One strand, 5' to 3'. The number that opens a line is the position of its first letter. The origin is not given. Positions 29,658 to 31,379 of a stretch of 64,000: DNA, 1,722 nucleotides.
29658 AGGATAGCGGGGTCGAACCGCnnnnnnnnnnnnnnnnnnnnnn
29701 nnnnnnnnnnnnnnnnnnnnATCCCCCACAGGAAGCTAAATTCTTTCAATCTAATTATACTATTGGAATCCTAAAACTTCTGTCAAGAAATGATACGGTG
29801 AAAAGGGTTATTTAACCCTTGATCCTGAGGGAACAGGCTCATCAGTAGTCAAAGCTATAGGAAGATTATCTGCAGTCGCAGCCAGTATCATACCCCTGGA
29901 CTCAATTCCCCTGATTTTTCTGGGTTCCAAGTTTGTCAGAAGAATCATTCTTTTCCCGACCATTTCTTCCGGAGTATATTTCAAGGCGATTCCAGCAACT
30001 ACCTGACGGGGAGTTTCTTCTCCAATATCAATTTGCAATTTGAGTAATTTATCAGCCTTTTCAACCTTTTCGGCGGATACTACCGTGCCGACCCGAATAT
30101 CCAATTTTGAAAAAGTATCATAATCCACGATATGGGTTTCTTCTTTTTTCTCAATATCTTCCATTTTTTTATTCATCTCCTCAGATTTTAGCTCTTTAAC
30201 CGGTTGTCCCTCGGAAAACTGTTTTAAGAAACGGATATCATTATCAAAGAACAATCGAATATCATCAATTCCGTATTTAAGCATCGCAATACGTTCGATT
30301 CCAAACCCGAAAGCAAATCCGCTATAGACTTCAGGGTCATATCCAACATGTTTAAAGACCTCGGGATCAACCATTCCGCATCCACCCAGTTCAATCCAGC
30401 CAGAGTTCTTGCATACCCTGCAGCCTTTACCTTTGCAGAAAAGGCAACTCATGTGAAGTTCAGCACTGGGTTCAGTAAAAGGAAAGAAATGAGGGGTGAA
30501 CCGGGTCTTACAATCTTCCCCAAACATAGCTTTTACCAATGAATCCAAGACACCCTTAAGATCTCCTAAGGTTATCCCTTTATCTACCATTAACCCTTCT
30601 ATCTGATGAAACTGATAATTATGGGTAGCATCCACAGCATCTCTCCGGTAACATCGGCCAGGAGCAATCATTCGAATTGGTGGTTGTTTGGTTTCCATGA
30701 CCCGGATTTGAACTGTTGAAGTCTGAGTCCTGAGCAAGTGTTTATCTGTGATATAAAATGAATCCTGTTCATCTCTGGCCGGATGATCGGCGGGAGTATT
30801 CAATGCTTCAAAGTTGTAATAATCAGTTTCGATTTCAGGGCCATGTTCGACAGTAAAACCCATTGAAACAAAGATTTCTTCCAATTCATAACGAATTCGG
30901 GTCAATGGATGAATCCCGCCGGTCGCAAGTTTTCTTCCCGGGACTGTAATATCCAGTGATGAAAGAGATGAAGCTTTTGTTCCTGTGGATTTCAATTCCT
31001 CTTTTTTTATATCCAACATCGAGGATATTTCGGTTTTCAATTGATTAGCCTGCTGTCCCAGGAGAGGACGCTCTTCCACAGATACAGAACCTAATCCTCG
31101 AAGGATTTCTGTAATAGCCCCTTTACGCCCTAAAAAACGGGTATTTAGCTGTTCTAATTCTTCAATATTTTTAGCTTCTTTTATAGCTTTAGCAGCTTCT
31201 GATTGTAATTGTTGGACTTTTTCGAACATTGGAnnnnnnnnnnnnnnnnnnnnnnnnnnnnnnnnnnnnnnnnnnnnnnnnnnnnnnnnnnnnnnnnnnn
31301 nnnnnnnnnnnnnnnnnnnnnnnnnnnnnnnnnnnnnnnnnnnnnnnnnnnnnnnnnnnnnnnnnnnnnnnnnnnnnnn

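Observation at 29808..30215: PheRS alpha subunit fused to a MetRS-C/Trbp111-type tRNA-binding domain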

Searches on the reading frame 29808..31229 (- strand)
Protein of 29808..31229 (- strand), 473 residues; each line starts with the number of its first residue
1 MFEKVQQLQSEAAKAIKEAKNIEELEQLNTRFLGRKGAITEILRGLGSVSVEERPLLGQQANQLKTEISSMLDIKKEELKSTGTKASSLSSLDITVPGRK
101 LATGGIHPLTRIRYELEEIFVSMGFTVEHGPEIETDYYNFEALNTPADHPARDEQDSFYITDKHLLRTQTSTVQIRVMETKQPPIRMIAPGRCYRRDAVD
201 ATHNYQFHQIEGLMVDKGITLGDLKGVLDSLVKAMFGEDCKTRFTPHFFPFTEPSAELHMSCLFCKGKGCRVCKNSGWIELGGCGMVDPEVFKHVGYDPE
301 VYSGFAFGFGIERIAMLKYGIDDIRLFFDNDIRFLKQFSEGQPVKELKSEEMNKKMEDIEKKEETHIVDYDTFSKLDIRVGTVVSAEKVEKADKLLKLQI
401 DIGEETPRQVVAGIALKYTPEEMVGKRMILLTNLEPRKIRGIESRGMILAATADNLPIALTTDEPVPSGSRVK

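Call 3: search_protein_families(library=pfam, proteins=[window:29808-31229:-], max_evalue=0.01)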
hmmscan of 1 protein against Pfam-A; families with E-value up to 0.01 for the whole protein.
window:29808-31229:- (473 aa): 3 families
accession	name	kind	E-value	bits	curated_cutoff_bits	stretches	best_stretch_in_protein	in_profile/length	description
PF01409.25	tRNA-synt_2d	-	1.1e-104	349.7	19.8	1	92-338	2-246/246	tRNA synthetases class II core domain (F)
PF01588.26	tRNA_bind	-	2.4e-29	101.7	27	1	378-470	1-95/96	Putative tRNA binding domain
PF02912.23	Phe_tRNA-synt_N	-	2.9e-19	69.2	22.3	1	21-81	2-62/69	Aminoacyl tRNA synthetase class II, N-terminal domain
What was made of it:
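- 29808..31229 (-): Complete fused gene pheS::trbp (473 codons plus TAA stop). Three Pfam domains in one frame (call 3).
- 30216..31229 (-): PheS moiety, aa 1-338: N-terminal coiled coil (21-81) and class II catalytic core (92-338; motif 3 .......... starts at aa 304). Pfam PF02912 and PF01409 (call 3).
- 29811..30131 (-): Trbp111/MetRS-C-type OB-fold tRNA-binding domain, aa 367-473. Pocket residues are K394, P436, R437, I439, R440, S444 and M447. PF01588 102 bits (call 3).
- On Bacterial phenylalanyl-tRNA synthetase alpha subunit (PheS, TIGR00468): PF02912 at aa 21-81 and PF01409 at aa 92-338, full length 2-246/246 (call 3).
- Checked: Pfam (call 3): Phe_tRNA-synt_N 21-81 (69 bits), tRNA-synt_2d 92-338 (350 bits) and tRNA_bind 378-470 (102 bits, cut-off 27).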

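Call 4: search_protein_families(library=ncbifam, proteins=[window:29808-31229:-], max_evalue=0.01)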
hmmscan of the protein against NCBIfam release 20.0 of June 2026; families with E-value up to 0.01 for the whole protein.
window:29808-31229:- (473 aa): 17 families
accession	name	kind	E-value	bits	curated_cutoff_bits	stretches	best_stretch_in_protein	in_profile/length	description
TIGR00468.1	pheS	equivalog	1e-106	356.9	237.45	1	40-339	3-323/324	phenylalanine--tRNA ligase subunit alpha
NF003210.0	PRK04172.1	equivalog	1.2e-69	235.4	350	2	161-338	329-491/496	phenylalanine--tRNA ligase subunit alpha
NF051887.1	PheS_related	equivalog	4.5e-46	157.5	300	1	107-347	12-248/349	PheS-related mystery ligase SrmL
TIGR00469.1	pheS_mito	equivalog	3e-40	138.2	258.35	2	238-342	255-347/451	phenylalanine--tRNA ligase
TIGR00399.1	metG_C_term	equivalog_domain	6.2e-40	136.2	116.65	1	348-473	14-139/139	methionine--tRNA ligase subunit beta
NF008900.0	PRK12267.1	equivalog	2.5e-38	132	598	1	342-473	517-648/648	methionine--tRNA ligase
NF001100.0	PRK00133.1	equivalog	1.5e-36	126.2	587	1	348-473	551-676/676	methionine--tRNA ligase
NF007492.0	PRK10089.1-1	equivalog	1.7e-20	72.9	150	1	367-472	3-109/110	tRNA-binding protein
NF007495.0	PRK10089.1-4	equivalog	4.7e-19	69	117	1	366-472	3-112/113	tRNA-binding protein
NF007494.0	PRK10089.1-3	equivalog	5.5e-18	65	109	1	367-472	3-111/112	tRNA-binding protein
NF007496.0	PRK10089.1-5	equivalog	3.9e-17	62.4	171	1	369-472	3-108/109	chaperone CsaA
TIGR02222.1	chap_CsaA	subfamily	9.1e-17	61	119.65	1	370-472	1-106/107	export-related chaperone CsaA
NF007493.0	PRK10089.1-2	equivalog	3.2e-12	46.5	160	1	367-472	3-111/112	tRNA-binding protein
TIGR00470.1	sepS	equivalog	9.9e-11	40.8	380.65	1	177-340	200-353/533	O-phosphoserine--tRNA ligase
TIGR00472.1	pheT_bact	equivalog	5.9e-09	34.7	402.65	1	344-451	14-123/798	phenylalanine--tRNA ligase subunit beta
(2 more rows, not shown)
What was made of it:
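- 30216..31229 (-): TIGR00468 357 bits (call 4).
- On Bacterial phenylalanyl-tRNA synthetase alpha subunit (PheS, TIGR00468): 356.9 bits against a cut-off of 237.45 (call 4)
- On Trbp111 / MetRS-C-type tRNA_bind OB domain (PF01588, TIGR00399): TIGR00399 136.2 bits (cut-off 116.65) (calls 3, 4).
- Checked: NCBIfam (call 4): pheS TIGR00468 357 bits (cut-off 237) and metG_C_term TIGR00399 136 bits (cut-off 117).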

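Call 6: find_homologous_proteins(query=window:29808-31229:-, max_evalue=1e-10)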
Query window:29808-31229:- (473 aa): 8000 proteins with E <= 1e-10 among 8000 candidates; the best 120 are listed.
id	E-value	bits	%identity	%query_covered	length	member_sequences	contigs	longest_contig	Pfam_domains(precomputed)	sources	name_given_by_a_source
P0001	0.0e+0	1051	99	100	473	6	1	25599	PF01409.26,PF01588.27,PF02912.24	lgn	-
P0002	1.4e-272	922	85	100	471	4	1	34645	PF01409.26,PF01588.27,PF02912.24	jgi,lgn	-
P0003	1.5e-238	810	74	100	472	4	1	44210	PF01409.26,PF01588.27,PF02912.24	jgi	-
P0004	1.1e-231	788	72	100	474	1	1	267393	PF01409.26,PF01588.27,PF02912.24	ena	-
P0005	1.1e-175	603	75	71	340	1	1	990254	PF01409.26,PF02912.24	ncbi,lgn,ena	-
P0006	5.4e-166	571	71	72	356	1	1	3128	PF01409.26,PF02912.24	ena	-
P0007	5.4e-157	541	68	71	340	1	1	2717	PF01409.26,PF02912.24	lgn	-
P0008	1.7e-135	471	59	71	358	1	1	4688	PF01409.26,PF02912.24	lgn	-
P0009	3.1e-135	470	60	71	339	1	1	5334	PF01409.26,PF02912.24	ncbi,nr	ncbi:MAG: phenylalanine--tRNA ligase subunit alpha [bacterium]|nr:phenylalanine--tRNA ligase subunit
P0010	3.5e-135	469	59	71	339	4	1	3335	PF01409.26,PF02912.24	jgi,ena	-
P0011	8.0e-135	468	58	71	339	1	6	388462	PF01409.26,PF02912.24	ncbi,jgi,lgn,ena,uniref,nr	ncbi:MAG: pheS [Caloramator sp.]|jgi:phenylalanyl-tRNA synthetase alpha chain|uniref:phenylalanine--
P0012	1.3e-134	468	58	71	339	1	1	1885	PF01409.26,PF02912.24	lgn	-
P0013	2.0e-134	467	59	71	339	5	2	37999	PF01409.26,PF02912.24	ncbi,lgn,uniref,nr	ncbi:phenylalanine--tRNA ligase subunit alpha [Caloramator proteoclasticus]|uniref:Phenylalanine--tR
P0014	7.8e-134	465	59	71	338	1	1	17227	PF01409.26,PF02912.24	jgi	jgi:phenylalanyl-tRNA synthetase alpha chain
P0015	9.5e-134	465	58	71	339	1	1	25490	PF01409.26,PF02912.24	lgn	-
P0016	1.0e-133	465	59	70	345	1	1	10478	PF01409.26,PF02912.24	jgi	jgi:phenylalanyl-tRNA synthetase alpha chain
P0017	2.7e-133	463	58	71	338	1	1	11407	PF01409.26,PF02912.24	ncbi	ncbi:MAG: phenylalanine--tRNA ligase subunit alpha [bacterium]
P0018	3.4e-133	463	58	71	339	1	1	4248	PF01409.26,PF02912.24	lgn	-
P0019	3.4e-133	463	58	71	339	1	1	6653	PF01409.26,PF02912.24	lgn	-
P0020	3.4e-133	463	58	71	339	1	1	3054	PF01409.26,PF02912.24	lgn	-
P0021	4.0e-133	463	59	71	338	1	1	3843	PF01409.26,PF02912.24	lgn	-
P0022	4.3e-133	463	58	71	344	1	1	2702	PF01409.26,PF02912.24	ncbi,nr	ncbi:MAG: phenylalanine--tRNA ligase subunit alpha [Clostridia bacterium]|nr:phenylalanine--tRNA lig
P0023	4.7e-133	462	58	71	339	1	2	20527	PF01409.26,PF02912.24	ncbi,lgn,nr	ncbi:MAG: phenylalanine--tRNA ligase subunit alpha [Clostridiales bacterium]|nr:phenylalanine--tRNA 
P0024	6.0e-133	462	58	71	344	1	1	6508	PF01409.26,PF02912.24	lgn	-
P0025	2.0e-132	460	59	71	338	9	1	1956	PF01409.26,PF02912.24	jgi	-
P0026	4.9e-132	459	57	71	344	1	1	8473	PF01409.26,PF02912.24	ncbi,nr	ncbi:MAG: phenylalanine--tRNA ligase subunit alpha [Clostridia bacterium]|nr:phenylalanine--tRNA lig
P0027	6.8e-132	459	60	71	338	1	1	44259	PF01409.26,PF02912.24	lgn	-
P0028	9.0e-132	458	58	71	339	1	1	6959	PF01409.26,PF02912.24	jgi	jgi:phenylalanyl-tRNA synthetase alpha chain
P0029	1.3e-131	458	60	71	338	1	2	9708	PF01409.26,PF02912.24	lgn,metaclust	metaclust:\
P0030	1.3e-131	458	60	71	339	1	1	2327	PF01409.26,PF02912.24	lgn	-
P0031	2.0e-131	457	60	71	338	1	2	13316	PF01409.26,PF02912.24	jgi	-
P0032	2.1e-131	457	58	71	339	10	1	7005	PF01409.26,PF02912.24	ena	-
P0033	2.2e-131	457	57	71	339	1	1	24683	PF01409.26,PF02912.24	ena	-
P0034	2.2e-131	457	57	71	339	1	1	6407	PF01409.26,PF02912.24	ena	-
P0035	3.0e-131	457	57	71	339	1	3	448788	PF01409.26,PF02912.24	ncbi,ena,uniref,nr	ncbi:phenylalanine--tRNA ligase subunit alpha [Inconstantimicrobium porci]|uniref:Phenylalanine--tRN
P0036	3.0e-131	457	57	71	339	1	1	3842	PF01409.26,PF02912.24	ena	-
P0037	3.1e-131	457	57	71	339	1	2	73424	PF01409.26,PF02912.24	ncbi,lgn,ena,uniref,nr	ncbi:MAG: phenylalanine--tRNA ligase subunit alpha [Inconstantimicrobium porci]|uniref:phenylalanine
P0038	4.2e-131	456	57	71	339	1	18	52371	PF01409.26,PF02912.24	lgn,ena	-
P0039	4.2e-131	456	57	71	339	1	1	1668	PF01409.26,PF02912.24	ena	-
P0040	6.8e-131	455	59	71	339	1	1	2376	PF01409.26,PF02912.24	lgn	-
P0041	7.6e-131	455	58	71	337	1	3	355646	PF01409.26,PF02912.24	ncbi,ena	-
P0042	1.2e-130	455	58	72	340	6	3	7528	PF01409.26,PF02912.24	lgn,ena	-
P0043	1.3e-130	454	58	71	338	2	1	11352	PF01409.26,PF02912.24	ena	-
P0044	1.4e-130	454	57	71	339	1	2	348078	PF01409.26,PF02912.24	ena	-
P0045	1.8e-130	454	60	71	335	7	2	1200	PF01409.26,PF02912.24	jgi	-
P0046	2.2e-130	454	57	71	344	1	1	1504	PF01409.26,PF02912.24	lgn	-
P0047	2.8e-130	453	58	71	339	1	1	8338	PF01409.26,PF02912.24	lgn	-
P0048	2.8e-130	453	58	71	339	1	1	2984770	PF01409.26,PF02912.24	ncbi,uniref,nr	ncbi:phenylalanine--tRNA ligase subunit alpha [Caloramator sp. E03]|uniref:phenylalanine--tRNA ligas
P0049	3.0e-130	453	57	71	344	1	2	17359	PF01409.26,PF02912.24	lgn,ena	-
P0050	3.2e-130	453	57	71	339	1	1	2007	PF01409.26,PF02912.24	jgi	jgi:phenylalanyl-tRNA synthetase alpha chain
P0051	3.4e-130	453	57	71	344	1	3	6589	PF01409.26,PF02912.24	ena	-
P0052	4.0e-130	453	60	71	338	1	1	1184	PF01409.26,PF02912.24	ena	-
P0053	4.7e-130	453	57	71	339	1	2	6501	PF01409.26,PF02912.24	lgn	-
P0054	5.1e-130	452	57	71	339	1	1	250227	PF01409.26,PF02912.24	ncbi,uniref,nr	ncbi:Phenylalanine--tRNA ligase alpha subunit [Caloramator mitchellensis]|uniref:Phenylalanine--tRNA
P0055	5.3e-130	452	59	71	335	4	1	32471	PF01409.26,PF02912.24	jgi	jgi:phenylalanyl-tRNA synthetase alpha chain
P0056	5.4e-130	452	58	71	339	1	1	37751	PF01409.26,PF02912.24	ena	-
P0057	6.3e-130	452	59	71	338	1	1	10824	PF01409.26,PF02912.24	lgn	-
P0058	6.5e-130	452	57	71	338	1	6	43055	PF01409.26,PF02912.24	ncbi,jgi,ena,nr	ncbi:phenylalanine--tRNA ligase subunit alpha [Candidatus Aerophobetes bacterium]|nr:phenylalanine--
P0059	7.3e-130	452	57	72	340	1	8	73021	PF01409.26,PF02912.24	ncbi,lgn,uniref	ncbi:phenylalanine--tRNA ligase subunit alpha [Clostridium sp.]|uniref:phenylalanine--tRNA ligase su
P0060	8.9e-130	452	57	71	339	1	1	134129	PF01409.26,PF02912.24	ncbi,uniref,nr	ncbi:phenylalanine--tRNA ligase alpha subunit [Clostridium polyendosporum]|uniref:Phenylalanine--tRN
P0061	8.9e-130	452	57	71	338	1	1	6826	PF01409.26,PF02912.24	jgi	-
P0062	9.0e-130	452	58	71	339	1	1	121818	PF01409.26,PF02912.24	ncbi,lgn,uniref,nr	ncbi:phenylalanyl-tRNA synthetase, alpha subunit [Caloramator quimbayensis]|uniref:Phenylalanine--tR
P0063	9.1e-130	452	57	71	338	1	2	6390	PF01409.26,PF02912.24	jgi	-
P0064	9.1e-130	452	59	71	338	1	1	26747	PF01409.26,PF02912.24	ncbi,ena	-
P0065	9.7e-130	452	57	71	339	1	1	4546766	PF01409.26,PF02912.24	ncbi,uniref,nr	ncbi:phenylalanine--tRNA ligase subunit alpha [Inconstantimicrobium mannanitabidum]|uniref:Phenylala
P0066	1.0e-129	451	59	71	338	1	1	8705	PF01409.26,PF02912.24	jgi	-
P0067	1.1e-129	451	58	71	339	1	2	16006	PF01409.26,PF02912.24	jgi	jgi:phenylalanyl-tRNA synthetase alpha chain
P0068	1.1e-129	451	57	71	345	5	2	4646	PF01409.26,PF02912.24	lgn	-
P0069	1.4e-129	451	60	65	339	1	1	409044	PF01409.26,PF02912.24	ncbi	-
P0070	1.7e-129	451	58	71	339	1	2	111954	PF01409.26,PF02912.24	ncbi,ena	-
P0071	1.7e-129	451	57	71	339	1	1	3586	PF01409.26,PF02912.24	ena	-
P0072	1.8e-129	451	58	71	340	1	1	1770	PF01409.26,PF02912.24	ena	-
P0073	2.3e-129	450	56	71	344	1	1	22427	PF01409.26,PF02912.24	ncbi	-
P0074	2.3e-129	450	58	71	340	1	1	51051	PF01409.26,PF02912.24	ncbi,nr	ncbi:MAG: phenylalanine--tRNA ligase subunit alpha [Firmicutes bacterium]|nr:phenylalanine--tRNA lig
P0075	2.4e-129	450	58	71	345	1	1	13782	PF01409.26,PF02912.24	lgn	-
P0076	2.7e-129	450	60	71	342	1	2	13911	PF01409.26,PF02912.24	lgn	-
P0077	2.7e-129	450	58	71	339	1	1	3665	PF01409.26,PF02912.24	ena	-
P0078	2.7e-129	450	58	71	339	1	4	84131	PF01409.26,PF02912.24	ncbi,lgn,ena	-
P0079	2.7e-129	450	57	71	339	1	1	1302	PF01409.26,PF02912.24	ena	-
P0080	2.7e-129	450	60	71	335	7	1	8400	PF01409.26,PF02912.24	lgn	-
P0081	2.8e-129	450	57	71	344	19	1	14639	PF01409.26,PF02912.24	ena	-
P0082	2.8e-129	450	57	71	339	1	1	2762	PF01409.26,PF02912.24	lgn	-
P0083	3.0e-129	450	59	71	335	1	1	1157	PF01409.26,PF02912.24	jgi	-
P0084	3.2e-129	450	59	71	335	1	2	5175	PF01409.26,PF02912.24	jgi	-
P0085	3.4e-129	450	57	71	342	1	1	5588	PF01409.26,PF02912.24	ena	-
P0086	3.5e-129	450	59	71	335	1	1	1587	PF01409.26,PF02912.24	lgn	-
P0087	4.3e-129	449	58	71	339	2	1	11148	PF01409.26,PF02912.24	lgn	-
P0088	4.4e-129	449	57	71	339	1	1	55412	PF01409.26,PF02912.24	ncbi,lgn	-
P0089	4.6e-129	449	56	71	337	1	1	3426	PF01409.26,PF02912.24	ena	-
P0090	4.8e-129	449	59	71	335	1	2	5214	PF01409.26,PF02912.24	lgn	-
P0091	5.1e-129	449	57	71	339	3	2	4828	PF01409.26,PF02912.24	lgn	-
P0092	5.6e-129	449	57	71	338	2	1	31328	PF01409.26,PF02912.24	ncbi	ncbi:MAG: phenylalanine--tRNA ligase subunit alpha [Candidatus Edwardsbacteria bacterium]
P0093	6.6e-129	449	59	71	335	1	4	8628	PF01409.26,PF02912.24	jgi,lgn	-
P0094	6.6e-129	449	59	71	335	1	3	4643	PF01409.26,PF02912.24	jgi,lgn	-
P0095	7.5e-129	449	56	71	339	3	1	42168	PF01409.26,PF02912.24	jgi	jgi:phenylalanyl-tRNA synthetase alpha chain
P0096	8.4e-129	448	59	71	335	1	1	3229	PF01409.26,PF02912.24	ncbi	-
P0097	8.5e-129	448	56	71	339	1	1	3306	PF01409.26,PF02912.24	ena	-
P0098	8.5e-129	448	60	71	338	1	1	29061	PF01409.26,PF02912.24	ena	-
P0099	8.6e-129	448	57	71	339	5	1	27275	PF01409.26,PF02912.24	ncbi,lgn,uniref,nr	ncbi:phenylalanine--tRNA ligase subunit alpha [Caloramator sp. CAR-1]|uniref:phenylalanine--tRNA lig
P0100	9.1e-129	448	58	72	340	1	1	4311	PF01409.26,PF02912.24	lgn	-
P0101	1.0e-128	448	58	71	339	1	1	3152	PF01409.26,PF02912.24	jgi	jgi:phenylalanyl-tRNA synthetase alpha chain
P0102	1.0e-128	448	58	71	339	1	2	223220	PF01409.26,PF02912.24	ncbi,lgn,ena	-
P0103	1.1e-128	448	56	71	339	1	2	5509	PF01409.26,PF02912.24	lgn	-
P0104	1.1e-128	448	58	71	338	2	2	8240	PF01409.26,PF02912.24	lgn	-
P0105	1.2e-128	448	59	71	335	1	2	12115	PF01409.26,PF02912.24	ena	-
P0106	1.2e-128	448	59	71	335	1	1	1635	PF01409.26,PF02912.24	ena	-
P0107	1.3e-128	448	56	71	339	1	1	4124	PF01409.26,PF02912.24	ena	-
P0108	1.3e-128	448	56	71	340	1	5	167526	PF01409.26,PF02912.24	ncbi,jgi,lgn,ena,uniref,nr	ncbi:phenylalanine--tRNA ligase subunit alpha [Youngiibacter fragilis]|uniref:Phenylalanine--tRNA li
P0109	1.4e-128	448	57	71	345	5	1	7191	PF01409.26,PF02912.24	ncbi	-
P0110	1.6e-128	448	59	71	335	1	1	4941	PF01409.26,PF02912.24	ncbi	-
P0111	1.6e-128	448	57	72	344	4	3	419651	PF01409.26,PF02912.24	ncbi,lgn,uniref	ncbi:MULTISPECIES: phenylalanine--tRNA ligase subunit alpha [unclassified Paenibacillus]|uniref:phen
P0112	1.7e-128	447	59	71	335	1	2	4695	PF01409.26,PF02912.24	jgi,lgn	jgi:phenylalanyl-tRNA synthetase alpha chain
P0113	1.7e-128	447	59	71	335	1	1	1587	PF01409.26,PF02912.24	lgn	-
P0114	1.9e-128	447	59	71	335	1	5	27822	PF01409.26,PF02912.24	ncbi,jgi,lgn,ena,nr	ncbi:phenylalanine--tRNA ligase subunit alpha [Candidatus Aerophobetes bacterium Ae_b3b]|nr:MAG: phe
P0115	1.9e-128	447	59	71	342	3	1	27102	PF01409.26,PF02912.24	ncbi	-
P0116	1.9e-128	447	59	71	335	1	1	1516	PF01409.26,PF02912.24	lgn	-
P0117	1.9e-128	447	60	71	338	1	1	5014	PF01409.26,PF02912.24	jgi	-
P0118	2.0e-128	447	57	72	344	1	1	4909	PF01409.26,PF02912.24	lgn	-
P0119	2.0e-128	447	59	71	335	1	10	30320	PF01409.26,PF02912.24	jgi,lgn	-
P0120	2.0e-128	447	56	71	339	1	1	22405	PF01409.26,PF02912.24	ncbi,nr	ncbi:MAG: phenylalanine--tRNA ligase subunit alpha [Caloramator sp.]|nr:phenylalanine--tRNA ligase s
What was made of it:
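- Tried and rejected: PheS gave a similar picture (call 6).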

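Call 8: find_encoding_contigs(protein=P0005, flank=6000, max_places=3)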
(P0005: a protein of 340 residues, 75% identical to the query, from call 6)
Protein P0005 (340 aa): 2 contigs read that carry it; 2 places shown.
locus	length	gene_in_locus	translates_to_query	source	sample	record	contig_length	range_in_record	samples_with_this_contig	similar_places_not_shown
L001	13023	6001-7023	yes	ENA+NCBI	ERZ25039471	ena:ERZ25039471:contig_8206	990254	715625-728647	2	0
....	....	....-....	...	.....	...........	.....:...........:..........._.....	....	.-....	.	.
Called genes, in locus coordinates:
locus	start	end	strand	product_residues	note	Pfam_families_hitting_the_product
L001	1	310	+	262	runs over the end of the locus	PF00218:IGPS, PF01729:QRPTase_C (faint)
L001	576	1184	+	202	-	PF00697:PRAI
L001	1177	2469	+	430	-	PF00291:PALP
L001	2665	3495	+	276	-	PF00290:Trp_syntA, PF00977:His_biosynth (weak)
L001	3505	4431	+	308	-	PF17848:Zn_ribbon_ACC, PF01039:Carboxyl_trans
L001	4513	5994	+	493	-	PF08245:Mur_ligase_M, PF27239:FOL3_C, PF02875:Mur_ligase_C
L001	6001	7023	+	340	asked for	PF02912:Phe_tRNA-synt_N, PF01409:tRNA-synt_2d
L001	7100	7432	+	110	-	PF01588:tRNA_bind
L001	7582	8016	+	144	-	PF00072:Response_reg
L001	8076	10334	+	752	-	PF27167:HTH_GRAD, PF27371:GRAD_C, PF03449:GreA_GreB_N, PF01272:GreA_GreB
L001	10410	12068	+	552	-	PF05960:DUF885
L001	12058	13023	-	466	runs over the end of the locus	PF00072:Response_reg, PF07728:AAA_5 (faint), PF00158:Sigma54_activat, PF14532:Sigma54_activ_2, PF00004:AAA (faint), PF25601:AAA_lid_14, PF02954:HTH_8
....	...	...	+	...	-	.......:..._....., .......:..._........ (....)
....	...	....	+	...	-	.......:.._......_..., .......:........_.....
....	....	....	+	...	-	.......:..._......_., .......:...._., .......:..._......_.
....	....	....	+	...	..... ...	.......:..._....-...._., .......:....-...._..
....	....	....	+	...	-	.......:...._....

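Call 9: find_encoding_contigs(protein=P0004, flank=6000, max_places=3)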
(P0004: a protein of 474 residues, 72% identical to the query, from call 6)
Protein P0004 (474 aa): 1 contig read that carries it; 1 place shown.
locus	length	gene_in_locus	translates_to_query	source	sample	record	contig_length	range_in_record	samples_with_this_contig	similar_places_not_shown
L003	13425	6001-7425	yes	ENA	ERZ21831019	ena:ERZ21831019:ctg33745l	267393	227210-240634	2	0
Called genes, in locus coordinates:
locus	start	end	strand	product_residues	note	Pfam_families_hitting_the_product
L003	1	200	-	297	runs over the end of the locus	-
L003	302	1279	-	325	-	PF02016:Peptidase_S66, PF17676:Peptidase_S66C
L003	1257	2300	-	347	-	PF03706:LPG_synthase_TM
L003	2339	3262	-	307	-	-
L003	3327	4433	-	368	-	PF01569:PAP2, PF14378:PAP2_3, PF02366:PMT (weak), PF13231:PMT_2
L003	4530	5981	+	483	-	PF08245:Mur_ligase_M, PF02875:Mur_ligase_C, PF27239:FOL3_C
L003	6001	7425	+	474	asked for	PF02912:Phe_tRNA-synt_N, PF01409:tRNA-synt_2d, PF01588:tRNA_bind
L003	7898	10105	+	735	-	PF27167:HTH_GRAD, PF03449:GreA_GreB_N, PF01272:GreA_GreB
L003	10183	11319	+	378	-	PF02445:NadA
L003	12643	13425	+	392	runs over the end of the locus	PF06925:MGDG_synth, PF04101:Glyco_tran_28_C, PF00534:Glycos_transf_1 (weak)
